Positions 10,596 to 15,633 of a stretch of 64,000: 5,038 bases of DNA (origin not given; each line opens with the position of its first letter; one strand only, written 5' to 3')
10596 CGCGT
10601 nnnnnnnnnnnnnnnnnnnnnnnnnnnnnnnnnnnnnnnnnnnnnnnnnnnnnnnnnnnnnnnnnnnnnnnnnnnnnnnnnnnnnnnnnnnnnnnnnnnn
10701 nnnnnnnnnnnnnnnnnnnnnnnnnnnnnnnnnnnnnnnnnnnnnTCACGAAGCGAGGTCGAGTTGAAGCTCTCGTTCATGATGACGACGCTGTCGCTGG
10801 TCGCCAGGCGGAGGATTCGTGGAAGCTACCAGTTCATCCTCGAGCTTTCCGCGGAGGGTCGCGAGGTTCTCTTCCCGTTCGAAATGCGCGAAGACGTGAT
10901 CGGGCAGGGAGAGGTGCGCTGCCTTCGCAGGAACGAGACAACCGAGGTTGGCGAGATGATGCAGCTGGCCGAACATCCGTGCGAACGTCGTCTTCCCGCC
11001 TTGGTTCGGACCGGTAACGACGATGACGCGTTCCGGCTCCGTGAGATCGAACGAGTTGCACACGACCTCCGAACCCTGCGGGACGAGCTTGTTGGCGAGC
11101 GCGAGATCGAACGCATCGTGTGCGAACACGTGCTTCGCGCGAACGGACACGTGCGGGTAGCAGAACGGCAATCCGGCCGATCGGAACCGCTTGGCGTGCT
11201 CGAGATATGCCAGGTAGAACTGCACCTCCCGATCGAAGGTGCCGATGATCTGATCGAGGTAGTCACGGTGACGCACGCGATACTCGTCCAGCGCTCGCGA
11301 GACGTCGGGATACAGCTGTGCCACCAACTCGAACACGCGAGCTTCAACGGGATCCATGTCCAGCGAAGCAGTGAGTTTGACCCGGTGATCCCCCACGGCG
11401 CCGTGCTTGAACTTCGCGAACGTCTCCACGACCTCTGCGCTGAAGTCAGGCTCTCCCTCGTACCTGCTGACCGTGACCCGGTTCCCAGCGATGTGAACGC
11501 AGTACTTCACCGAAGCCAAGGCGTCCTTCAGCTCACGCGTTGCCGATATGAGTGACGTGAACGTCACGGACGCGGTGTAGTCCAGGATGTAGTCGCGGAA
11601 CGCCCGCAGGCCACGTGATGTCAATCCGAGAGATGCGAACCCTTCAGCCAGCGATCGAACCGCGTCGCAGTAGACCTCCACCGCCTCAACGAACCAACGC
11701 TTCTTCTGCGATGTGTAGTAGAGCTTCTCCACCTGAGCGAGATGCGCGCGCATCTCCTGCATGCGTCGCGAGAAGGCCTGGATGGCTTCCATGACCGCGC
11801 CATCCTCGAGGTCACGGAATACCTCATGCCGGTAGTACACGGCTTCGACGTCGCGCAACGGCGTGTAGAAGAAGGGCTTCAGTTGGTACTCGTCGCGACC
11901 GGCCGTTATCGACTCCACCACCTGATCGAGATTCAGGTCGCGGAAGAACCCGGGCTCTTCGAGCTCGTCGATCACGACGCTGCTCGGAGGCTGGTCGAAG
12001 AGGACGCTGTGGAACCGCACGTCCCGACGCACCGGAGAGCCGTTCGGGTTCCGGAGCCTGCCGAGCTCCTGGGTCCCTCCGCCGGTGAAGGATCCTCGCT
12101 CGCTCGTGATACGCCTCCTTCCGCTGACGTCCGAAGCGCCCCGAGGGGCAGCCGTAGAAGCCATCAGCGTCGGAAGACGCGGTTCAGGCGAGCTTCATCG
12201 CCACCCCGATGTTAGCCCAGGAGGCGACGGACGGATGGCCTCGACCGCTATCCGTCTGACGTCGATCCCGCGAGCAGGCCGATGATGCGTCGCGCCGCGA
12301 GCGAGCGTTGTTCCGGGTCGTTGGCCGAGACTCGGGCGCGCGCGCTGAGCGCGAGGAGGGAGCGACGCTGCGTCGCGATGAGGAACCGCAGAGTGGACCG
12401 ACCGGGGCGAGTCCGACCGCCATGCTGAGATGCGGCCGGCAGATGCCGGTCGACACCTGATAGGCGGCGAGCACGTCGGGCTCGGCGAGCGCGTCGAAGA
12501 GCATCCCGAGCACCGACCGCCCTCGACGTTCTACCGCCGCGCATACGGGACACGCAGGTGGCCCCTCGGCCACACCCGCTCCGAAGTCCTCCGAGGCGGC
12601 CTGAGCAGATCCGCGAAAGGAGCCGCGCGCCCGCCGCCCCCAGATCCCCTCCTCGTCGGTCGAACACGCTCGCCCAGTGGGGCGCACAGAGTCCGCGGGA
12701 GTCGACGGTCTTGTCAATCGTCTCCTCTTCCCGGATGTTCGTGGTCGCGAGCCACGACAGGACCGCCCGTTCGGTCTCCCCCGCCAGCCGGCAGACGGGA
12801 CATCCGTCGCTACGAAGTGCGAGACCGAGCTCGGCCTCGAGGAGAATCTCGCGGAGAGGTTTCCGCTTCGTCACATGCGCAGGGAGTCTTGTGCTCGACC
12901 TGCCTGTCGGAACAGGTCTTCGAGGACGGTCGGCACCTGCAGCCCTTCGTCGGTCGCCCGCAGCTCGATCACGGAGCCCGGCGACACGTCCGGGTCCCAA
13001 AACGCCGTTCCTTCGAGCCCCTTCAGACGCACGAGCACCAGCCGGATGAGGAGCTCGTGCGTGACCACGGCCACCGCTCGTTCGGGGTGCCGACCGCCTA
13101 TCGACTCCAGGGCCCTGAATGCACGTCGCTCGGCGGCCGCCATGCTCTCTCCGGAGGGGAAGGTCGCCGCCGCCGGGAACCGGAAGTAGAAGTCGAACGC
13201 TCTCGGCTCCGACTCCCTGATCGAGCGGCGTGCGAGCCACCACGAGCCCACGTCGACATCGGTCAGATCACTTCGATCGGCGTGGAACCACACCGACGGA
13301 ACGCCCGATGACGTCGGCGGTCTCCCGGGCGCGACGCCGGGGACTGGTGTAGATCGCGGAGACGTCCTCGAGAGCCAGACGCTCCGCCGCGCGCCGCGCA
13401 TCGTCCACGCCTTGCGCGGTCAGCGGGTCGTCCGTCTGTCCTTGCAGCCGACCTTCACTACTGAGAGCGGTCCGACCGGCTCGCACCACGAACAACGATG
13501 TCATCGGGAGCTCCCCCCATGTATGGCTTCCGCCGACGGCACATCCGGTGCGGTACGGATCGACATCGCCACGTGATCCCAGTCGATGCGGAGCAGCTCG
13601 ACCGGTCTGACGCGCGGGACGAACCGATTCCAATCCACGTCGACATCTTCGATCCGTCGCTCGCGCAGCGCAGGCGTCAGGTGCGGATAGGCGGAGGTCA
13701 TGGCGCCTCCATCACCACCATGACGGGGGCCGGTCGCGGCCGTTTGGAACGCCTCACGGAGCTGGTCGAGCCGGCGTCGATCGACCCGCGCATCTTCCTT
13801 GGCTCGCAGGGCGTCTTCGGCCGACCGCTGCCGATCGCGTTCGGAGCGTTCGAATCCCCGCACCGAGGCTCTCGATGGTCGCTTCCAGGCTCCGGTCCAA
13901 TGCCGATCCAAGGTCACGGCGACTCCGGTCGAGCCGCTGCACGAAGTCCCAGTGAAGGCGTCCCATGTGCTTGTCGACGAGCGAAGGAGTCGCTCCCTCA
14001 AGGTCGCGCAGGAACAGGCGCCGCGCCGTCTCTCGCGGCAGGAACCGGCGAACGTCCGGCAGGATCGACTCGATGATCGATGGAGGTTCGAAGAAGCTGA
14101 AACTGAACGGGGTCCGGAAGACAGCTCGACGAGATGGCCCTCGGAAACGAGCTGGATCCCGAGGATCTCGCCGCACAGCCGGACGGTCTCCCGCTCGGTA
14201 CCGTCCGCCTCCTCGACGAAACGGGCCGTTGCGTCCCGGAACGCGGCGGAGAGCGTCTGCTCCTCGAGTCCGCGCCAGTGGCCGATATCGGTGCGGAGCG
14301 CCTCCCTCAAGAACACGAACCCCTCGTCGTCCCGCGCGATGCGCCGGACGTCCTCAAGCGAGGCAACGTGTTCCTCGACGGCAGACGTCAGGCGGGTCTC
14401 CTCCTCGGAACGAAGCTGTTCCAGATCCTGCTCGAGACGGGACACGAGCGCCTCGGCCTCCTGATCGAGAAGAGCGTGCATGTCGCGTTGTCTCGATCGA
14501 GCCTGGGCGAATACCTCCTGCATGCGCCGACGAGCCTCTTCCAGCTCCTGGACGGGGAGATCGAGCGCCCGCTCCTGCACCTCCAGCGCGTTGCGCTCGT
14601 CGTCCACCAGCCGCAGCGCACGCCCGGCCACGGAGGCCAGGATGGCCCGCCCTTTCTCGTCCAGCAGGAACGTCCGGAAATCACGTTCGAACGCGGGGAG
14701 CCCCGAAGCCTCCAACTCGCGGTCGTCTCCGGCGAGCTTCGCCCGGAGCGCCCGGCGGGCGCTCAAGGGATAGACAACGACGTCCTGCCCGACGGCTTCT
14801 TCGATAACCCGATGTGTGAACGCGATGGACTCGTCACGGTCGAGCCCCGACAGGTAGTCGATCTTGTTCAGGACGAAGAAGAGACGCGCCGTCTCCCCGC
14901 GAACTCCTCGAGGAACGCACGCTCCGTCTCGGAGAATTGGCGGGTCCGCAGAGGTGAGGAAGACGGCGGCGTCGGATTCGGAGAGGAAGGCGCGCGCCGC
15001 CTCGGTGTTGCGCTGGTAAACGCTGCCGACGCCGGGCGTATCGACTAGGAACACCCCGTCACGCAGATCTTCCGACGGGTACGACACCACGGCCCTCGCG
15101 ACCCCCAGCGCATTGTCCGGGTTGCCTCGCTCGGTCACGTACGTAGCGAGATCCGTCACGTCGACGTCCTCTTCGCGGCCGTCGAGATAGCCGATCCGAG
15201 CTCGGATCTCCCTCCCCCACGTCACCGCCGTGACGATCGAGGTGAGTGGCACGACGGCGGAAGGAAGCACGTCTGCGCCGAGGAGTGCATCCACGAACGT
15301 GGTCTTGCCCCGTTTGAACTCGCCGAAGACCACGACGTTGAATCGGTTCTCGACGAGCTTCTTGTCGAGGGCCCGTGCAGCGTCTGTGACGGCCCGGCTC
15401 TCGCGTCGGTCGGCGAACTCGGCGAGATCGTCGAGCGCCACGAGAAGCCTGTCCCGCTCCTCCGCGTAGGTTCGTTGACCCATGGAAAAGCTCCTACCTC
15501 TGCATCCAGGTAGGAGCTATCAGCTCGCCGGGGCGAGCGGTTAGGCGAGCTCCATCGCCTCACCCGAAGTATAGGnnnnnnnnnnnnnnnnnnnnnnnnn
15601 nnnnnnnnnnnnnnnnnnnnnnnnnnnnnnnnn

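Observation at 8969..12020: Paired MutS-domain-V ATPases without mismatch-recognition or nuclease domains, behind their own fluoride riboswitch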

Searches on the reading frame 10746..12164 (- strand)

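Call 5: search_protein_families(library=pfam, proteins=[window:10746-12164:-], max_evalue=0.1)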
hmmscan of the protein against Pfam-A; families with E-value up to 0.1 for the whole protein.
window:10746-12164:- (472 aa): 3 families
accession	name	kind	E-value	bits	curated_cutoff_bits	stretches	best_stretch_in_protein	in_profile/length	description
PF00488.27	MutS_V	-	8.9e-10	39.3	30.2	1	381-438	1-58/188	MutS domain V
PF13401.12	AAA_22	-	0.012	16.4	27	1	377-448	4-61/130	AAA domain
PF13173.12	AAA_14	-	0.037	14.5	27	1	378-403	2-27/129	AAA domain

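Call 6: search_protein_families(library=ncbifam, proteins=[window:10746-12164:-], max_evalue=0.1)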
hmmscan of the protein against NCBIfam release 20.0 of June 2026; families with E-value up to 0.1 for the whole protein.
window:10746-12164:- (472 aa): 5 families
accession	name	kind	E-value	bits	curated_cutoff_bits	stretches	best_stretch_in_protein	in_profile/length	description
NF003810.1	PRK05399.1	equivalog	8.2e-14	51.2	480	1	363-435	587-658/793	DNA mismatch repair protein MutS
TIGR01070.1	mutS1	equivalog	3e-12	45.7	641.7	1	365-435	579-649/840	DNA mismatch repair protein MutS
NF052383.1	ATPase_KamC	equivalog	1.3e-10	40.7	300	1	334-432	266-361/508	lysine 5,6-aminomutase reactivase ATPase KamC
TIGR01069.2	mutS2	equivalog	3.6e-10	38.8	400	1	359-427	314-377/790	endonuclease MutS2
NF005302.0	PRK06833.1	equivalog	0.049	13.1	264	0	211-310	106-207/214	L-fuculose-phosphate aldolase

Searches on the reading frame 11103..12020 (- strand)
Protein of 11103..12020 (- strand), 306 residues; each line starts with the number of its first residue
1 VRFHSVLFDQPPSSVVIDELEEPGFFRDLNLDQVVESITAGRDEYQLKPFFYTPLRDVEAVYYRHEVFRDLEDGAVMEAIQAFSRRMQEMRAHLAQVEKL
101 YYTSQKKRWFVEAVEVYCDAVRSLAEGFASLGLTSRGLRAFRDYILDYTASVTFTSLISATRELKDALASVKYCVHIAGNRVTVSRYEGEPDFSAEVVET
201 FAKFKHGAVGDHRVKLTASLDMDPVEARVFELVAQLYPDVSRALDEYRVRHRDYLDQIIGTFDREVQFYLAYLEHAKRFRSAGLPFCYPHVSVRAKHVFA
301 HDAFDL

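Call 83: search_protein_representatives(protein=window:11103-12020:-)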
Query: 306 residues. Proteins with E-value up to 0.001 (for the whole library): 2097; up to 1e-10: 1572; up to 1e-30: 689. The best 150 are listed.
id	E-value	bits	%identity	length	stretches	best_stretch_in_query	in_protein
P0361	2.7e-117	407.9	63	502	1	1-306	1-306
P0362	1.0e-104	366.6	61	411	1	1-306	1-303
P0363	2.2e-104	365.5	57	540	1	5-306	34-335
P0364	5.5e-88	311.7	48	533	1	3-306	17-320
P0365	5.2e-87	308.5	51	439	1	3-306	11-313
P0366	2.2e-86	306.4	49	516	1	5-306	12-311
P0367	2.4e-86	306.3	50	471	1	3-306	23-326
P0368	3.0e-85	302.7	49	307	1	3-274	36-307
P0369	1.0e-84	300.9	47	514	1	3-306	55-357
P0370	1.7e-84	300.2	49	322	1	3-305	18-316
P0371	2.2e-83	296.6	51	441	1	1-291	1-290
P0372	8.1e-82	291.4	52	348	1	2-289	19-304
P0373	1.7e-81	290.3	50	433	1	17-306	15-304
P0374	4.8e-81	288.9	47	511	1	1-306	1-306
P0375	5.8e-81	288.6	47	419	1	5-306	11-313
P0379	1.9e-79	283.7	47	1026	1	16-306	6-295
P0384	4.7e-78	279.1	47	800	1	2-306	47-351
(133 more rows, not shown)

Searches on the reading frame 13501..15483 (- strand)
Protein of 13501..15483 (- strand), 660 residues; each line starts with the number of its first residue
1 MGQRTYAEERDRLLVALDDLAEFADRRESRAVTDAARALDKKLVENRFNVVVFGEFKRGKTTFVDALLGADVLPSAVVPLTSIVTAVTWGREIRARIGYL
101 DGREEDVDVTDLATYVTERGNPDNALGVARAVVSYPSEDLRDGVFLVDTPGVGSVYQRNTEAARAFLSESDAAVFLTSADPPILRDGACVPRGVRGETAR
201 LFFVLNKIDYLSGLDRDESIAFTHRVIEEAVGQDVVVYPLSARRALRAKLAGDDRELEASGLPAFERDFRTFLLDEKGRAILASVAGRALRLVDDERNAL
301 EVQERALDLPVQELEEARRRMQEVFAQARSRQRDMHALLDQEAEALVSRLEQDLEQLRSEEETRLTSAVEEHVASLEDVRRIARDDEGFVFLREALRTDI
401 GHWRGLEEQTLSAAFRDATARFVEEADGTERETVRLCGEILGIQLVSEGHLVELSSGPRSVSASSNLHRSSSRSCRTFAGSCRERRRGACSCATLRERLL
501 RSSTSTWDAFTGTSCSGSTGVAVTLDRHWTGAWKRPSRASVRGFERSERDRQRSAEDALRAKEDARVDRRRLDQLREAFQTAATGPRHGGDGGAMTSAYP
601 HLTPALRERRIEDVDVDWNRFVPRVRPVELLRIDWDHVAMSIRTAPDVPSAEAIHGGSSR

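Call 5: search_protein_families(library=pfam, proteins=[window:13501-15483:-], max_evalue=0.1)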
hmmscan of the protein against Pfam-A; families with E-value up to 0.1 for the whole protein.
window:13501-15483:- (660 aa): 5 families
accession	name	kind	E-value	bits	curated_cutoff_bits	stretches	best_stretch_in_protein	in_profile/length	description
PF00350.29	Dynamin_N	-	5.2e-23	82.3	27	1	50-207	1-167/168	Dynamin family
PF00009.33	GTP_EFTU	-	1.3e-06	28.5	26.5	1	143-246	70-173/188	Elongation factor Tu GTP binding domain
PF01926.29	MMR_HSR1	-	0.0011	19.5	21.9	1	50-179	2-85/113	50S ribosome-binding GTPase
PF19585.4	DUF6092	-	0.08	13.7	28.7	0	289-348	26-84/86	Family of unknown function (DUF6092)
PF25228.1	Lips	-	0.09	11.3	27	0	315-425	788-889/892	Lips protein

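Call 6: search_protein_families(library=ncbifam, proteins=[window:13501-15483:-], max_evalue=0.1)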
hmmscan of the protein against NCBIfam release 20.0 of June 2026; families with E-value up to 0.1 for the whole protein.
window:13501-15483:- (660 aa): 6 families
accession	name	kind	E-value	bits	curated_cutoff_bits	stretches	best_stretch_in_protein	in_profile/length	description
NF052648.1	DynmDynABac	equivalog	4.4e-15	54.6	1600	2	37-88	600-651/1187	dynamin GTPase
NF007368.0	PRK09866.1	equivalog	4.6e-06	25.2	1146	2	282-381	419-518/742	clamp-binding protein CrfC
TIGR00231.1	small_GTP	domain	0.00012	21.9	42.5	1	46-212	2-126/164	GTP-binding protein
NF000908.1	PRK00089.1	equivalog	0.0064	15.8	237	1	144-231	53-141/291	GTPase Era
TIGR03594.1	GTPase_EngA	equivalog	0.031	13.3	306.7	0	127-211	33-121/432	ribosome biogenesis GTPase Der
TIGR02782.1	TrbB_P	equivalog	0.057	12.7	304.55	0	28-69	117-158/303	P-type conjugative transfer ATPase TrbB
